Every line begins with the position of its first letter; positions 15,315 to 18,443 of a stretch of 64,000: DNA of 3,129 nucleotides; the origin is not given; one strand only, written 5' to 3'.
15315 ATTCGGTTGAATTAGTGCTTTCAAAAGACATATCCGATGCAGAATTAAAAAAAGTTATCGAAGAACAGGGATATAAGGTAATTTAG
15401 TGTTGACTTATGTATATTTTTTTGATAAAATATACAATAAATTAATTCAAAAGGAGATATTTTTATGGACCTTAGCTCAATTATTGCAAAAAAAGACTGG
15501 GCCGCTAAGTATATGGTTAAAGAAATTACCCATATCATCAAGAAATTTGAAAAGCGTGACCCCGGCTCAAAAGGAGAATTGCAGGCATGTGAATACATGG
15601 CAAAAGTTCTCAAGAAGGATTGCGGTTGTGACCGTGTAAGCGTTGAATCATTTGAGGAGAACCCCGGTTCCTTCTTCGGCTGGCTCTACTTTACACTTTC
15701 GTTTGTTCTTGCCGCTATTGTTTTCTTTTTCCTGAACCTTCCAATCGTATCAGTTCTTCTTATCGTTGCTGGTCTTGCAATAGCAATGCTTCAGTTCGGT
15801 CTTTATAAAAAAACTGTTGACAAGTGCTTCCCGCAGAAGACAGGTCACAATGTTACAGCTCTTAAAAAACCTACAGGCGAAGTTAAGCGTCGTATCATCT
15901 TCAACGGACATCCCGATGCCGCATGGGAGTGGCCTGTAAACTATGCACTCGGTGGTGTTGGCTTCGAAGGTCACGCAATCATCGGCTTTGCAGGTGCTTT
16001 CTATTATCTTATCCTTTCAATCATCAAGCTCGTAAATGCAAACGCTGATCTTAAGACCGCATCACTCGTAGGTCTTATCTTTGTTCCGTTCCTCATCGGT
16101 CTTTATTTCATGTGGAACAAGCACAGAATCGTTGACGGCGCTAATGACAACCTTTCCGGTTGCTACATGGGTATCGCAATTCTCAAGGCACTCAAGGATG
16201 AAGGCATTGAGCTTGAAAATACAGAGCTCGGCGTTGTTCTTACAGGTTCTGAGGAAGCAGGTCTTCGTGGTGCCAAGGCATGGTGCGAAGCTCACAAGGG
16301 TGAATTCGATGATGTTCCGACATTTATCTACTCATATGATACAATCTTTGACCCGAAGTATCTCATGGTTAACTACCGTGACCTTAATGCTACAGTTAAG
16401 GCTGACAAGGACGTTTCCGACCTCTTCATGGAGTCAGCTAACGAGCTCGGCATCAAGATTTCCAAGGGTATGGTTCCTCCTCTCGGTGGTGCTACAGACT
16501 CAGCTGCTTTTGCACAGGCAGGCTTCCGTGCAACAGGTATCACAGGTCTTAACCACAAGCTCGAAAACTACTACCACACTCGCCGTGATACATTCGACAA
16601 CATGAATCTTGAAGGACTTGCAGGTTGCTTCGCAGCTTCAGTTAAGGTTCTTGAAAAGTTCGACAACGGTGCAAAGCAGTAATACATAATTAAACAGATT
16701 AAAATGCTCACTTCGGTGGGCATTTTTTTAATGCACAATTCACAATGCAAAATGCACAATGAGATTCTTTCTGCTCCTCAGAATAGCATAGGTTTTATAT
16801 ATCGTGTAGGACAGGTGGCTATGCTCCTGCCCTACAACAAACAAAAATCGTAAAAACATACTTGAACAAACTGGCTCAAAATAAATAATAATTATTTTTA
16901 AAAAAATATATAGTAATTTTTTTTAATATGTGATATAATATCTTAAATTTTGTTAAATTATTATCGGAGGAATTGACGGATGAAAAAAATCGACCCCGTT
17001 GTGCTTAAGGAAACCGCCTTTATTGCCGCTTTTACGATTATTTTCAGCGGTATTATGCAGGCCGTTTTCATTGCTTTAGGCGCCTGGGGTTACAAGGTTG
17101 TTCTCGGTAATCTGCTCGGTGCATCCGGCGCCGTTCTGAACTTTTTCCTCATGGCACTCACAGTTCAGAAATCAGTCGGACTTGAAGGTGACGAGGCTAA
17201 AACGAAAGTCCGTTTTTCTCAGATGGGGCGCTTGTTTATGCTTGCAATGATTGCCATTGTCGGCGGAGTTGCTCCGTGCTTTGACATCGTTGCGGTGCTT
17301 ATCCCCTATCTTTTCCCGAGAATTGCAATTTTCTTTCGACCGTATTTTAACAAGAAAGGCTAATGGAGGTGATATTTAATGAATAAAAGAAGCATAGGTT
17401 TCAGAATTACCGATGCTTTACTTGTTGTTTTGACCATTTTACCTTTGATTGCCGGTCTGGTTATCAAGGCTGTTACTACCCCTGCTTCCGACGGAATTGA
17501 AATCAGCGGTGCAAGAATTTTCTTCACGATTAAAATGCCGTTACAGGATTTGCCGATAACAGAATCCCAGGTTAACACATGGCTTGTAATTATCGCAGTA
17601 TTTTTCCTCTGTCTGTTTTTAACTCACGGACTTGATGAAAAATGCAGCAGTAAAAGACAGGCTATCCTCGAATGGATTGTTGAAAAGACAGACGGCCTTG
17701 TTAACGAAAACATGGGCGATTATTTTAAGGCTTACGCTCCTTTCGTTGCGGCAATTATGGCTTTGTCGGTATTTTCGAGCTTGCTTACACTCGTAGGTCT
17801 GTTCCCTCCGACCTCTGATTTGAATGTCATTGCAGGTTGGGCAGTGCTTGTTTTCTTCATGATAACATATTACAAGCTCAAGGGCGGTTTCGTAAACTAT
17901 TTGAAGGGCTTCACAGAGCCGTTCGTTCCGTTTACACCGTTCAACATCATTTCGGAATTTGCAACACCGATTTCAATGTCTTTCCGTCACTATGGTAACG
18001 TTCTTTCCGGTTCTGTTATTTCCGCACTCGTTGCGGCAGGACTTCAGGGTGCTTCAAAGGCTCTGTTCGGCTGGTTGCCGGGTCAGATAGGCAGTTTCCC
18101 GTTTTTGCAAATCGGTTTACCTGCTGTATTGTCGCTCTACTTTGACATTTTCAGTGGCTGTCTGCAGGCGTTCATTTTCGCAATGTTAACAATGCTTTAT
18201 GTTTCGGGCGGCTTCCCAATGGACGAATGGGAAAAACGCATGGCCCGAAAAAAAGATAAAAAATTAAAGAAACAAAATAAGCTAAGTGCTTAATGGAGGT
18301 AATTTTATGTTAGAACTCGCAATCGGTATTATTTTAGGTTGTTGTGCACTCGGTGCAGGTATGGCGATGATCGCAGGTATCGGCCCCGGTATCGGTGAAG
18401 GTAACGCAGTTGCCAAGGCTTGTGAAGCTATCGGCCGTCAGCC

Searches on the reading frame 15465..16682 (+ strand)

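Call 75: search_protein_families(library=pfam, proteins=[window:15465-16682:+], max_evalue=0.00001)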
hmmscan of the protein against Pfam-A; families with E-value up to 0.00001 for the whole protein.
window:15465-16682:+ (405 aa): 3 families
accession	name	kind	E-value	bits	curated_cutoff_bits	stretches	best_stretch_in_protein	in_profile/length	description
PF04389.22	Peptidase_M28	-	8.2e-17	62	21.3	1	223-391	27-188/193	Peptidase family M28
PF01546.33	Peptidase_M20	-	6e-08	33.3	24.6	1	225-386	32-197/206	Peptidase family M20/M25/M40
PF05343.19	Peptidase_M42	-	4.5e-07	29.7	23.2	1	216-360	122-268/292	M42 glutamyl aminopeptidase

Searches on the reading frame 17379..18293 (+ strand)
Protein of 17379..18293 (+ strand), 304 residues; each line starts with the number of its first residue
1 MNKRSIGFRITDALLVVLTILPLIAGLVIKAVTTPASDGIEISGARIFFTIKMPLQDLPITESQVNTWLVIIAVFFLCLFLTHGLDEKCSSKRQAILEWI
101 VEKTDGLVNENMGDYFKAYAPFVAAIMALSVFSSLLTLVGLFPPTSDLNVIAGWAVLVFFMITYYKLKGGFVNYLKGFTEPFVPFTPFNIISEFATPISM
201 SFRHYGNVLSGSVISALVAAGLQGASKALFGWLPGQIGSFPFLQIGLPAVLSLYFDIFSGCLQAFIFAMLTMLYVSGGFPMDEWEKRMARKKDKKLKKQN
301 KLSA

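Call 75: search_protein_families(library=pfam, proteins=[window:17379-18293:+], max_evalue=0.00001)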
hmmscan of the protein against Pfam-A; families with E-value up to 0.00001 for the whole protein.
window:17379-18293:+ (304 aa): 1 family
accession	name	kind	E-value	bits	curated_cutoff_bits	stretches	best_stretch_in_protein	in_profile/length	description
PF00119.25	ATP-synt_A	-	2.1e-41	142.6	33.9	1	67-276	4-217/217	ATP synthase A chain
